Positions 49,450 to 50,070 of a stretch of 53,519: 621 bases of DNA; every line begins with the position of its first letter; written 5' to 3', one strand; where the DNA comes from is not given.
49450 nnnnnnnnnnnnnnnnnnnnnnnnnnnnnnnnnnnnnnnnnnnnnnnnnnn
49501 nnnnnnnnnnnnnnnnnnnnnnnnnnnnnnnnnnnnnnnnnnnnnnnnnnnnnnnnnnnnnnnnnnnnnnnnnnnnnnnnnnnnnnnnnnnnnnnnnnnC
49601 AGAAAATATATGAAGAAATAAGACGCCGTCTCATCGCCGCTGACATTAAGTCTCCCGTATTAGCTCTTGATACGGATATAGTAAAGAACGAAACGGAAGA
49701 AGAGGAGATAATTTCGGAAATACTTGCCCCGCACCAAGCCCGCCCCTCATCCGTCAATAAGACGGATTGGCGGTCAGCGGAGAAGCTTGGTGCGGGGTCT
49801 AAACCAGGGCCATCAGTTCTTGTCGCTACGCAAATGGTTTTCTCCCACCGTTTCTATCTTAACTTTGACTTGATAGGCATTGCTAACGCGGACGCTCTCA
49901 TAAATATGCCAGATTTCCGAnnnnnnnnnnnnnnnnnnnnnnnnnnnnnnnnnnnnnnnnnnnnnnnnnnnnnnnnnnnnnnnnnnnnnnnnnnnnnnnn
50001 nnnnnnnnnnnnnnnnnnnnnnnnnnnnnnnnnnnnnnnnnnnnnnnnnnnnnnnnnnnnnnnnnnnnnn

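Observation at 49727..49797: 71-nt two-tier GC hairpin in frame in priA, plus a 10-bp stem-loop at 48762-48786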

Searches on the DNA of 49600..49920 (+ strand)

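Call 29: search_rna_families(source=window, start=49600, end=49920, threshold=evalue, max_evalue=10)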
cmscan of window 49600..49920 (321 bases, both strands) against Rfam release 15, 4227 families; matches with E-value up to 10: 1.
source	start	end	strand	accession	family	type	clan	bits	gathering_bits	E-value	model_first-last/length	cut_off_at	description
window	49724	49800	-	RF04210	MIR8643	Gene; miRNA;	-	16.3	135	1.2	1-150/150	no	MIR8643 microRNA precursor family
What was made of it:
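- On Known RNA families (Rfam 15): Around the hairpin there is only a spurious miRNA hit, 16 bits against a threshold of 135 (call 29).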

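Call 50: build_rna_model(alignment_id=A2, structure=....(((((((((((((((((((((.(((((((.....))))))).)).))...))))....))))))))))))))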
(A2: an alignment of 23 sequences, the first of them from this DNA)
Model R1 built from alignment A2 (23 sequences, 75 columns); structure: as given.
model positions 63; base pairs 24; branch points 0; effective number of sequences 1.95; information 0.888 bits per position. Calibrated on 0.2 Mb of random sequence (short: E-values are rough).
structure used (alignment columns):
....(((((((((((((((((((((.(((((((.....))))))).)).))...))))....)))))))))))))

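Call 51: search_with_rna_model(model_id=R1, source=window, filters=off, max_evalue=10, show_alignments=4)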
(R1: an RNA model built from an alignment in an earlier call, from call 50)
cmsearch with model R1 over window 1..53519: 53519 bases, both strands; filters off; matches with E-value up to 10: 33.
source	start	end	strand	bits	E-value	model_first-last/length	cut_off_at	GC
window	49723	49797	+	80.5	1.7e-18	1-63/63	no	0.65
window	49727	49801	-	32.5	4.3e-06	1-63/63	no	0.64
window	26501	26534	-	13.9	0.28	1-63/63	no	0.68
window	41935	41956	+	13.1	0.46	1-63/63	no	0.55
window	44807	44875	+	13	0.49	1-63/63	no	0.46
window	11097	11118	+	12.1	0.83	1-63/63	no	0.59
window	11101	11122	-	11.6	1.1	1-63/63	no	0.59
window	44410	44461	-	10.8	1.8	1-63/63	no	0.54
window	38460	38494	-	10.6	2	1-63/63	no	0.51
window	1342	1417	-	10.6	2.1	1-63/63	no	0.41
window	38036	38078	+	10.5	2.1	1-63/63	no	0.77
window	44811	44879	-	10.5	2.1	1-63/63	no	0.46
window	13288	13317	-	10.5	2.1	1-63/63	no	0.7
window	28721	28754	-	10.5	2.2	1-63/63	no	0.41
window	46635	46698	-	10.3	2.5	1-63/63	no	0.53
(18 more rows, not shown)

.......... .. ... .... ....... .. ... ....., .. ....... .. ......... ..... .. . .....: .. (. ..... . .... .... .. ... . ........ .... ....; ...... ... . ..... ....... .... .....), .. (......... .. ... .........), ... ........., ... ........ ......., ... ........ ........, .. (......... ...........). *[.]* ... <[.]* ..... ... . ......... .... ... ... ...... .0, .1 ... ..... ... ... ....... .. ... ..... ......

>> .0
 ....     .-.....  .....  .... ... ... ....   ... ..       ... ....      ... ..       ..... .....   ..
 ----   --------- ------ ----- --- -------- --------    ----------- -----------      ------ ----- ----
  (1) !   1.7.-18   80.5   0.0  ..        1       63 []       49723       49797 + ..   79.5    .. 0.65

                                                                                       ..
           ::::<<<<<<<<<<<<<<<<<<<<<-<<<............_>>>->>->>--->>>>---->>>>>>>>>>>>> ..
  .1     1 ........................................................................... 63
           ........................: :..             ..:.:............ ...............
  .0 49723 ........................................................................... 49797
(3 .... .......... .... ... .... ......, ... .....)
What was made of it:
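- On REP/REPIN-RAYT: There is one copy in 53.5 kb (call 51).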

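Call 52: search_with_rna_model(model_id=R1, sources=[L001, L002, L003, L004, L005, L009, L010, L012, L013, L014, L016, L017, L019, L022, L024, L025, L026, L027, L028, L030, L031, L033, L034, L035, L037, L039, L040, L041, L042, L043], max_evalue=1)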
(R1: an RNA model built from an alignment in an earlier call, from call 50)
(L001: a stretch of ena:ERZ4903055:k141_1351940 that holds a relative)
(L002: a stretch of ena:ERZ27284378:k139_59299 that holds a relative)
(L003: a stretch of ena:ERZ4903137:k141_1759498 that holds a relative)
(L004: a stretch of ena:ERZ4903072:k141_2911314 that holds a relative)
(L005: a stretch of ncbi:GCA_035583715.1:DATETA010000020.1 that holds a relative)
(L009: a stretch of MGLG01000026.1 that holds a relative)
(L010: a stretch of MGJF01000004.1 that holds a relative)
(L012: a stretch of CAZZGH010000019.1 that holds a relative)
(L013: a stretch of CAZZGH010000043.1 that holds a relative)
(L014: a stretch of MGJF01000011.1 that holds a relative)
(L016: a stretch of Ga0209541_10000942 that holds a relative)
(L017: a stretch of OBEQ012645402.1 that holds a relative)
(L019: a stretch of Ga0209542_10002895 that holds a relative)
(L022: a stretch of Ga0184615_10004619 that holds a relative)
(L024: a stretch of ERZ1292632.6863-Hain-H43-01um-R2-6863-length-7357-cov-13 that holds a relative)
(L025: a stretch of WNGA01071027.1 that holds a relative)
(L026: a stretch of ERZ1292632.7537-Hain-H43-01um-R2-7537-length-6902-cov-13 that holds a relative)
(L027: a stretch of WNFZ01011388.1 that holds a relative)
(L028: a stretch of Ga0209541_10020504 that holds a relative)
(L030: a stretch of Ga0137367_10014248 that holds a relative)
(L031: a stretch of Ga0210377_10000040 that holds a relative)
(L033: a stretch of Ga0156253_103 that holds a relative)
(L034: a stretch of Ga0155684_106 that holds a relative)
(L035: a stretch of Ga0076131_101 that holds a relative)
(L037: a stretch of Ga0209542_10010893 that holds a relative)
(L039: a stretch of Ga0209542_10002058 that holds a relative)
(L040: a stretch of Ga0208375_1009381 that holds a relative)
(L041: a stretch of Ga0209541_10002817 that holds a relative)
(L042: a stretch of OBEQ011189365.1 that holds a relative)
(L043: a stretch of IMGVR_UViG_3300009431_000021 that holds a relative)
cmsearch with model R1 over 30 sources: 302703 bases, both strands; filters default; matches with E-value up to 1: 51.
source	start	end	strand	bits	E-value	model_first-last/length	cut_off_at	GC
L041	12120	12182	-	93.7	3.7e-21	1-63/63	no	0.63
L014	4212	4274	+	92.9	5.9e-21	1-63/63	no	0.65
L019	5736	5798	+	92.9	5.9e-21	1-63/63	no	0.65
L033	9319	9381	+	92.9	5.9e-21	1-63/63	no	0.65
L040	4109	4171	-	92.9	5.9e-21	1-63/63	no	0.65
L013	4641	4703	+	90.6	2.3e-20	1-63/63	no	0.63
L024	1915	1977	-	87.8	1.2e-19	1-63/63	no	0.65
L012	977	1039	+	86.4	2.9e-19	1-63/63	no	0.62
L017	11331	11393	-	85.2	6e-19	1-63/63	no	0.62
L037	3996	4058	-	85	6.7e-19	1-63/63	no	0.63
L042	768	830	-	84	1.2e-18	1-63/63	no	0.56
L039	9340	9402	-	83.7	1.4e-18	1-63/63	no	0.67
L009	156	218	-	83.3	1.9e-18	1-63/63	no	0.57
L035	1626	1688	-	83.3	1.9e-18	1-63/63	no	0.57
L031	5527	5598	-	82.2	3.6e-18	1-63/63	no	0.71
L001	6420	6494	+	80.5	9.6e-18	1-63/63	no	0.67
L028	1468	1542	+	80.5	9.6e-18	1-63/63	no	0.67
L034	524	586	-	79.5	1.8e-17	1-63/63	no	0.6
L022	5264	5323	-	79.1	2.3e-17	1-63/63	no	0.7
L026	6620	6679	-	78.1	4e-17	1-63/63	no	0.72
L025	1116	1175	-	77.3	6.5e-17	1-63/63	no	0.67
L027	9717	9776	+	77.3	6.5e-17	1-63/63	no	0.67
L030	2325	2384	+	77.3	6.5e-17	1-63/63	no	0.67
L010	6269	6328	+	75.7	1.7e-16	1-63/63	no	0.72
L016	1496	1570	-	70.7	3.2e-15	1-63/63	no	0.71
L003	10075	10148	-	40.3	2.3e-07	1-63/63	no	0.58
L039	9336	9398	+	33.7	1.2e-05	1-63/63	no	0.65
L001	6424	6498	-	32.9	1.9e-05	1-63/63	no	0.65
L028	1472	1546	-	32.9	1.9e-05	1-63/63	no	0.65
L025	1112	1171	+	32.4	2.7e-05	1-63/63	no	0.67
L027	9721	9780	-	32.4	2.7e-05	1-63/63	no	0.67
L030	2329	2388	-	32.4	2.7e-05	1-63/63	no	0.67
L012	981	1043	-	32.2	2.9e-05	1-63/63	no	0.59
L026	6616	6675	+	31.9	3.5e-05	1-63/63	no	0.67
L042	764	826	+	31.8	3.7e-05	1-63/63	no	0.56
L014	4216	4278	-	31.6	4.2e-05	1-63/63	no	0.67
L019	5740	5802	-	31.6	4.2e-05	1-63/63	no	0.67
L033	9323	9385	-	31.6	4.2e-05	1-63/63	no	0.67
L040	4105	4167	+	31.6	4.2e-05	1-63/63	no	0.67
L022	5260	5319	+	31.5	4.5e-05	1-63/63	no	0.68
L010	6273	6332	-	31.2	5.5e-05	1-63/63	no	0.68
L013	4645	4707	-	31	5.9e-05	1-63/63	no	0.62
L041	12116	12178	+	30.7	7.2e-05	1-63/63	no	0.62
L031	5523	5594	+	30.6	7.6e-05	1-63/63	no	0.72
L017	11327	11389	+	30.6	7.7e-05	1-63/63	no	0.59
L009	152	214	+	29.4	0.00015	1-63/63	no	0.6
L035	1622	1684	+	29.4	0.00015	1-63/63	no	0.6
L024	1911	1973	+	28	0.00036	1-63/63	no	0.65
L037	3992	4054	+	25.2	0.0019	1-63/63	no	0.62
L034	520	582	+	24.2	0.0034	1-63/63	no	0.57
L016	1492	1566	+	20.1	0.041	1-63/63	no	0.69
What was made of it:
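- A decayed copy at the priA N-terminus in L003 (40 bits; call 52). Decayed copies exist (call 52).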

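Call 85: search_with_rna_model(model_id=R1, sources=[L044, L045], filters=off, max_evalue=0.1, show_alignments=2)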
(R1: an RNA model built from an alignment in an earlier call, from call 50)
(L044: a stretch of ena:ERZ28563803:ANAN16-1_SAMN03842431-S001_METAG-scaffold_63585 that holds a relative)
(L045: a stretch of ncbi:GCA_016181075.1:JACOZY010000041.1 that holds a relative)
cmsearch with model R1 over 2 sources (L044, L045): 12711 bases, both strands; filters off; matches with E-value up to 0.1: 3.
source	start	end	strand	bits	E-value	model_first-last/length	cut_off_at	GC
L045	3105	3167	-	87.7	5.5e-21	1-63/63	no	0.68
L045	3101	3163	+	29.2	7.3e-06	1-63/63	no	0.65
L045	6743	6770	+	14.8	0.039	1-63/63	no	0.64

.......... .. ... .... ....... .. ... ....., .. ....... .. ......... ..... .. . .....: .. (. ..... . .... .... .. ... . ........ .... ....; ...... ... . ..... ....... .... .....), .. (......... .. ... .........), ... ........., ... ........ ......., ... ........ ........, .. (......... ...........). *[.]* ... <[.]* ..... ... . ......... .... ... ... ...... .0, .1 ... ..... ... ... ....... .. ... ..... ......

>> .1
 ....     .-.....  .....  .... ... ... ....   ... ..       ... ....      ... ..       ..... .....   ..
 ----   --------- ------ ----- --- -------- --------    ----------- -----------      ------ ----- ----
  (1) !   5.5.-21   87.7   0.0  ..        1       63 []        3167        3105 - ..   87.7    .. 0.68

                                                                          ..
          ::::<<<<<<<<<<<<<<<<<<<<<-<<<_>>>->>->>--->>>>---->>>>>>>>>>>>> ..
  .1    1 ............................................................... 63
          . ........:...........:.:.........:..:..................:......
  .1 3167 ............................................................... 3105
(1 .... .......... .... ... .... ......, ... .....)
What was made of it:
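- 49785..49797 (+): Right arm of the outer stem, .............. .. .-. to C-G change occurs in L045 (call 85).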
